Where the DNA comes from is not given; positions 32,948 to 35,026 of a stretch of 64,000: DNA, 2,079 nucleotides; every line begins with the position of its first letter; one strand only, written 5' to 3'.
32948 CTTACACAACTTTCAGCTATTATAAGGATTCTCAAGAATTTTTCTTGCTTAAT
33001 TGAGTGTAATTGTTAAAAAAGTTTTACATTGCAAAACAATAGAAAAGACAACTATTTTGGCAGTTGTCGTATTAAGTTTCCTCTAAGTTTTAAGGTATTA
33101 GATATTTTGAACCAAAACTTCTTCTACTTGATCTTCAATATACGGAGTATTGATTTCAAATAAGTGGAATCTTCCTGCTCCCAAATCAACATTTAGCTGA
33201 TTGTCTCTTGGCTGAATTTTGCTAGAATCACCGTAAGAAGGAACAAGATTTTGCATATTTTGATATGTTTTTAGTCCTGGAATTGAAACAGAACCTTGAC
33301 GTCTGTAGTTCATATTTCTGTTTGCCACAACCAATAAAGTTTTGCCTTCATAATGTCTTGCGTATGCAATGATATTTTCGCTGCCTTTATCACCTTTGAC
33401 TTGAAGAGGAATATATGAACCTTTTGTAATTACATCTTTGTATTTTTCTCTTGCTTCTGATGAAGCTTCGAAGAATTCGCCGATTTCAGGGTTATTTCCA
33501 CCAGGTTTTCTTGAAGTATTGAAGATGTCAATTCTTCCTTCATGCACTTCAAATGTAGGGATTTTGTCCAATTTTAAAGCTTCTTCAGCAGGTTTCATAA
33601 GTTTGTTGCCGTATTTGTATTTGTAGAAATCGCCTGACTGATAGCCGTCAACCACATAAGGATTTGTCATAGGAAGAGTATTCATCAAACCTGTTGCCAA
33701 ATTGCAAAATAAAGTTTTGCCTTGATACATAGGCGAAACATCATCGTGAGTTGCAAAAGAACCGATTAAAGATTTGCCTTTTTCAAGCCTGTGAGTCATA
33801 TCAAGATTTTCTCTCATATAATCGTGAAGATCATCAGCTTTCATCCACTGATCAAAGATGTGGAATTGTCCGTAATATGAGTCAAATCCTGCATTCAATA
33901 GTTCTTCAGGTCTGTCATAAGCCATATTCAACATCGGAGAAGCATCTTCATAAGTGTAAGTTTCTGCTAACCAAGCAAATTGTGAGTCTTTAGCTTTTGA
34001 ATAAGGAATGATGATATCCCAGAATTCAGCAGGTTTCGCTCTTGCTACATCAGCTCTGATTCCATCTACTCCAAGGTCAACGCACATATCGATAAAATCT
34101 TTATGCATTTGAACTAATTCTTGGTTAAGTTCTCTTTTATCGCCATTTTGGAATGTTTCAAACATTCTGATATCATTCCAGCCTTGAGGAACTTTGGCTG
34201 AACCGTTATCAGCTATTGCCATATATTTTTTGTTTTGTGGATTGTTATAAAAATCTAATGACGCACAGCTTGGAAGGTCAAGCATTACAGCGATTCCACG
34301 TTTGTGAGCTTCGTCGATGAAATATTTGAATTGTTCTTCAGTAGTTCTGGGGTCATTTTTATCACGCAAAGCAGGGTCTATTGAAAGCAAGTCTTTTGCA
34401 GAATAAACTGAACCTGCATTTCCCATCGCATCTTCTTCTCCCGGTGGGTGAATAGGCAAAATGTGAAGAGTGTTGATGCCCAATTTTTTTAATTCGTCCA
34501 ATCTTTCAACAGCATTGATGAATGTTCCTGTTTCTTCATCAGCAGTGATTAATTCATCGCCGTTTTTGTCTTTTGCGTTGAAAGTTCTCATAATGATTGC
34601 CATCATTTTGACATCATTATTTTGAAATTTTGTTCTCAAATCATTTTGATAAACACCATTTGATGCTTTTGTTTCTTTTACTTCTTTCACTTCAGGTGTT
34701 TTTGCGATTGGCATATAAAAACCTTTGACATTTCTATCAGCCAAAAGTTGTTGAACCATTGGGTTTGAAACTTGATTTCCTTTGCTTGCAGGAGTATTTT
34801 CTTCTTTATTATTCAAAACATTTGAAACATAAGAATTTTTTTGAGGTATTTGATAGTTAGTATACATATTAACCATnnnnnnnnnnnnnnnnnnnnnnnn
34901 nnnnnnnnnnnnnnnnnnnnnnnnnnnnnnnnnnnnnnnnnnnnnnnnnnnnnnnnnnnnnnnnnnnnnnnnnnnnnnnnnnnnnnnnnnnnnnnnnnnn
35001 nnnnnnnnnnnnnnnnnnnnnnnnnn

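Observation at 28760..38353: GH13 enzymes translationally coupled to two paralogous membrane proteins of unknown family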

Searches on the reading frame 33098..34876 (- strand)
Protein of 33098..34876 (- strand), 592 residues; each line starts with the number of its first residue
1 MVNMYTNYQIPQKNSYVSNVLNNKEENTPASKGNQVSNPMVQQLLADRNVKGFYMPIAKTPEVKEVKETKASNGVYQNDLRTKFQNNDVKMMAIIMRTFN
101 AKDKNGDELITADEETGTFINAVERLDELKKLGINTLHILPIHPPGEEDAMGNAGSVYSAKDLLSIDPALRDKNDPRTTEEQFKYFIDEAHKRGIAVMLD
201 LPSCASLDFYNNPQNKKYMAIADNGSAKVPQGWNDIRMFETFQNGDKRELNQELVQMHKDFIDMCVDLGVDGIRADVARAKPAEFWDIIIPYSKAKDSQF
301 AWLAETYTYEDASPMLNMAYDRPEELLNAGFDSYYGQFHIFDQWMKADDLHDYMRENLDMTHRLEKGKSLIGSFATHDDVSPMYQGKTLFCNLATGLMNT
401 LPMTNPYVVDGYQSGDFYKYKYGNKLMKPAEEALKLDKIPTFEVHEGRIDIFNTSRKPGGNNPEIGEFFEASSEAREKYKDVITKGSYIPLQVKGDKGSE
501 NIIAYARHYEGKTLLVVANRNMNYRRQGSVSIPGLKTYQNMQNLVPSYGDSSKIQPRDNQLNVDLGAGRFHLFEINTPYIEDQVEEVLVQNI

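Call 3: search_protein_families(library=pfam, proteins=[window:33098-34876:-], max_evalue=0.1)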
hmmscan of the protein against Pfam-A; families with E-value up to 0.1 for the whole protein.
window:33098-34876:- (592 aa): 4 families
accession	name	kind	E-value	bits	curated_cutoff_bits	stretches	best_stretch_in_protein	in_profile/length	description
PF00128.31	Alpha-amylase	-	6.4e-08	32.7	22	1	99-201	7-87/446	Alpha amylase, catalytic domain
PF02806.24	Alpha-amylase_C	-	0.00049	20.8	21.2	1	496-565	5-73/95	Alpha amylase, C-terminal all-beta domain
PF16657.11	Malt_amylase_C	-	0.001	19.6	27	1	500-521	11-32/75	Maltogenic Amylase, C-terminal domain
PF14701.12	hDGE_amylase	-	0.0019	17.8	27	1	123-200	25-97/439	Glycogen debranching enzyme, glucanotransferase domain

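Call 4: search_protein_families(library=ncbifam, proteins=[window:33098-34876:-], max_evalue=0.1)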
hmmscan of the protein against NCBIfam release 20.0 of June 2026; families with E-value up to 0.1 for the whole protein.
window:33098-34876:- (592 aa): 24 families
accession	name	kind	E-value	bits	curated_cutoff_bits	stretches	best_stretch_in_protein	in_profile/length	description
NF041321.1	Alpha-amyl_MalA_Halo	equivalog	3.3e-16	58.8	875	1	86-309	257-458/666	alpha-amylase MalA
TIGR02456.1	treS_nterm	equivalog_domain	1.5e-09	37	678.35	1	113-202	21-97/539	maltose alpha-D-glucosyltransferase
NF008183.0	PRK10933.1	subfamily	9e-09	34.5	535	2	113-201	26-101/551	alpha,alpha-phosphotrehalase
TIGR02403.1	trehalose_treC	equivalog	9.1e-09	34.5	799.05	1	113-201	20-95/544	alpha,alpha-phosphotrehalase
TIGR02402.1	trehalose_TreZ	equivalog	1.2e-07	30.4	538.8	1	116-201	108-181/545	malto-oligosyltrehalose trehalohydrolase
NF007058.0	PRK09505.2-3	equivalog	1.9e-07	29.6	897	1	102-237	233-368/742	alpha-amylase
NF041090.1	Cyc-maltodext_AglB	equivalog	2.2e-07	30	540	1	121-316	66-246/470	cyclomaltodextrinase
TIGR02401.1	trehalose_TreY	equivalog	1e-06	27.3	498.65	1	473-530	733-789/838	malto-oligosyltrehalose synthase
NF011087.0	PRK14511.1-5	equivalog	1.2e-05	23.3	1556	1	476-548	880-952/996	malto-oligosyltrehalose synthase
NF011077.0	PRK14507.1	equivalog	2.1e-05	22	2148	1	475-523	1580-1627/1693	malto-oligosyltrehalose synthase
NF011086.0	PRK14511.1-3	equivalog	0.00012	20.4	1411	1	474-522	811-858/924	malto-oligosyltrehalose synthase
NF011085.0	PRK14511.1-2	equivalog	0.00017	19.9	1312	1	475-534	763-822/873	malto-oligosyltrehalose synthase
TIGR02102.1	pullulan_Gpos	equivalog_domain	0.00018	19.4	1042.25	0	93-142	456-502/1113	pullulanase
NF007051.0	PRK09505.1-1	equivalog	0.00058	18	864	1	101-235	211-354/686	alpha-amylase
NF003811.1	PRK05402.1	equivalog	0.00089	17.9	741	0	179-201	210-232/619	1,4-alpha-glucan branching protein GlgB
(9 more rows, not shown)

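Call 15: search_solved_structures(query=window:33098-34876:-, max_evalue=0.01, show_alignments=2)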
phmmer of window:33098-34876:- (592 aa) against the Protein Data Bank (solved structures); distinct sequences matched with E-value up to 0.01: 46.
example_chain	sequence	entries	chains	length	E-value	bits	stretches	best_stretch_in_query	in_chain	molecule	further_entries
4gkl_A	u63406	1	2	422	7.5e-17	64.6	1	117-319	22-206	Alpha-amylase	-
3dhu_A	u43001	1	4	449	8.5e-12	47.9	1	114-335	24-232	Alpha-amylase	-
1gju_A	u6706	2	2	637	3.1e-11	46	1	112-208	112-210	MALTODEXTRIN GLYCOSYLTRANSFERASE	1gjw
9j60_A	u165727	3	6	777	3.9e-08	35.8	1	76-206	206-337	Isoamylase 1, chloroplastic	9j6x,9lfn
3zss_A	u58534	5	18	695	6.2e-08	35.1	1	116-309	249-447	PUTATIVE GLUCANOHYDROLASE PEP1A | PUTATIVE GLUCANOHYDROLASE PEP1A GLGE ISOFORM 1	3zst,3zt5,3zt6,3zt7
5cgm_A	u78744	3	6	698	7.7e-08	34.8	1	116-308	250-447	Alpha-1,4-glucan:maltose-1-phosphate maltosyltransferase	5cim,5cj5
5vsj_A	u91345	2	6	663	1.3e-07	34.1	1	116-309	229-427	Alpha-1,4-glucan:maltose-1-phosphate maltosyltransferase 1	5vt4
4u2y_A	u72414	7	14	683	1.4e-07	34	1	116-309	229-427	Alpha-1,4-glucan:maltose-1-phosphate maltosyltransferase 1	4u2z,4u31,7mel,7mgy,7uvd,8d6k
5cvs_A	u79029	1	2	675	3.6e-07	32.6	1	116-309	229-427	Alpha-1,4-glucan:maltose-1-phosphate maltosyltransferase 1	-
4cn4_A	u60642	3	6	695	3.9e-07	32.5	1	116-309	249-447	ALPHA-1,4-GLUCAN:MALTOSE-1-PHOSPHATE MALTOSYLTRANSFERASE 1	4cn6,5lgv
4cn1_A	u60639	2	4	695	7.4e-07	31.6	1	116-309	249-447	ALPHA-1,4-GLUCAN: MALTOSE-1-PHOSPHATE MALTOSYLTRANSFERASE 1 | Alpha-1,4-glucan:maltose-1-phosphate maltosyltransferase 1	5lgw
4u33_A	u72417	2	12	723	2.9e-05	26.3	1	116-308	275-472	Alpha-1,4-glucan:maltose-1-phosphate maltosyltransferase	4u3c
8xx9_A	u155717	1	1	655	0.00033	22.8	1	118-239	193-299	alpha-amylase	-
9xve_A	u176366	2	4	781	0.00039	22.6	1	74-202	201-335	Isoamylase 1, chloroplastic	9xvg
9xvi_A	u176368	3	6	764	0.00039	22.6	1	71-202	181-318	Isoamylase 1, chloroplastic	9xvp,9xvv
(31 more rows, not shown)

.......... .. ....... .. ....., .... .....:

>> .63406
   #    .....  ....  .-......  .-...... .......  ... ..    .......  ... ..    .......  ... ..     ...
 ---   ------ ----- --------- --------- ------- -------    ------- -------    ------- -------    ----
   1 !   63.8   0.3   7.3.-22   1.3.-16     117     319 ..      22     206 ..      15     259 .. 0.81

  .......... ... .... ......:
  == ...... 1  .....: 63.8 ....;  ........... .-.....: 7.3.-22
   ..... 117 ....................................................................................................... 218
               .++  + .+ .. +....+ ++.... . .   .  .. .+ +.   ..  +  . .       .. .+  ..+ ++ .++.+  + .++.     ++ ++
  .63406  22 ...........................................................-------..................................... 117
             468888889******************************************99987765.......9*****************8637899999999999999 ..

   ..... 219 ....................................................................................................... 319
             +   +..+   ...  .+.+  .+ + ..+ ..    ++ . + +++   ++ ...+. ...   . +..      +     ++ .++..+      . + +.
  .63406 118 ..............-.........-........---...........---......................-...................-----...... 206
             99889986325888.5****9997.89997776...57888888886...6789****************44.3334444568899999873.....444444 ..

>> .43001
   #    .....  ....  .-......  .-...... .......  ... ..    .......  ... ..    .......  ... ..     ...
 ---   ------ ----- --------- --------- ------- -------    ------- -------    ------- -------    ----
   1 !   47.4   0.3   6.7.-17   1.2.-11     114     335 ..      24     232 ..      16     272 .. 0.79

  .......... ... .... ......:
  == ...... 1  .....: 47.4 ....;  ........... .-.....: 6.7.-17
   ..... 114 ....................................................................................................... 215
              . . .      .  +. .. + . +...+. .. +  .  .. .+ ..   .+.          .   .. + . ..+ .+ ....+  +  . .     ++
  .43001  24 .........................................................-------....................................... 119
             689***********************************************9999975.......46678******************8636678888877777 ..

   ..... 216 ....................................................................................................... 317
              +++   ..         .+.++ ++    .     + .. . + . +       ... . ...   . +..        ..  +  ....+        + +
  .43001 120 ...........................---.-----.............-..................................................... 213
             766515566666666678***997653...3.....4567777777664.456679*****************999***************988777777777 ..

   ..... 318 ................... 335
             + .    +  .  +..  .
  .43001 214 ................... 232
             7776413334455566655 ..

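Call 28: find_homologous_proteins(query=window:33098-34876:-)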
Query window:33098-34876:- (592 aa): 3170 proteins with E <= 0.001 among 8000 candidates; the best 120 are listed.
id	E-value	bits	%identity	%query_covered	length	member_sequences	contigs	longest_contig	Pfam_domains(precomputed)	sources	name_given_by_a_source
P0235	0.0e+0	1267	93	100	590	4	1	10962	PF00128.32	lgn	-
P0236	0.0e+0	1164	84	100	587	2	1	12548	PF00128.32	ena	-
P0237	0.0e+0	1157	84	100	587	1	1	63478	PF00128.32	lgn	-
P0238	0.0e+0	1148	83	100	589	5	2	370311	PF00128.32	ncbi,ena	-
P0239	0.0e+0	1128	81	100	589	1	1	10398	PF00128.32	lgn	-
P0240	4.3e-297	1005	76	94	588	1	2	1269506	PF00128.32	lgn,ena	-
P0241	4.7e-297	1005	76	94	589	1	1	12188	PF00128.32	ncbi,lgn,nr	ncbi:MAG: hypothetical protein PHE78_03505 [Candidatus Gastranaerophilales bacterium]|nr:hypothetica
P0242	6.5e-296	1001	75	94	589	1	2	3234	PF00128.32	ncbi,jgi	jgi:glycosidase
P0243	4.7e-290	982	70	100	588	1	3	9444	PF00128.32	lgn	-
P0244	3.3e-282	956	69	100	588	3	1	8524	-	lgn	-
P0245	1.5e-277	940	68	99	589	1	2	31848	PF00128.32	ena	-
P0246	4.4e-272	922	67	100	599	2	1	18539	-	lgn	-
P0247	2.5e-213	728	61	91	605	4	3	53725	PF00128.32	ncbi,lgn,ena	-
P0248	4.7e-213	727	61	90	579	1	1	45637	-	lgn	-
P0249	1.6e-211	722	57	94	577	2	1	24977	PF00128.32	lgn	-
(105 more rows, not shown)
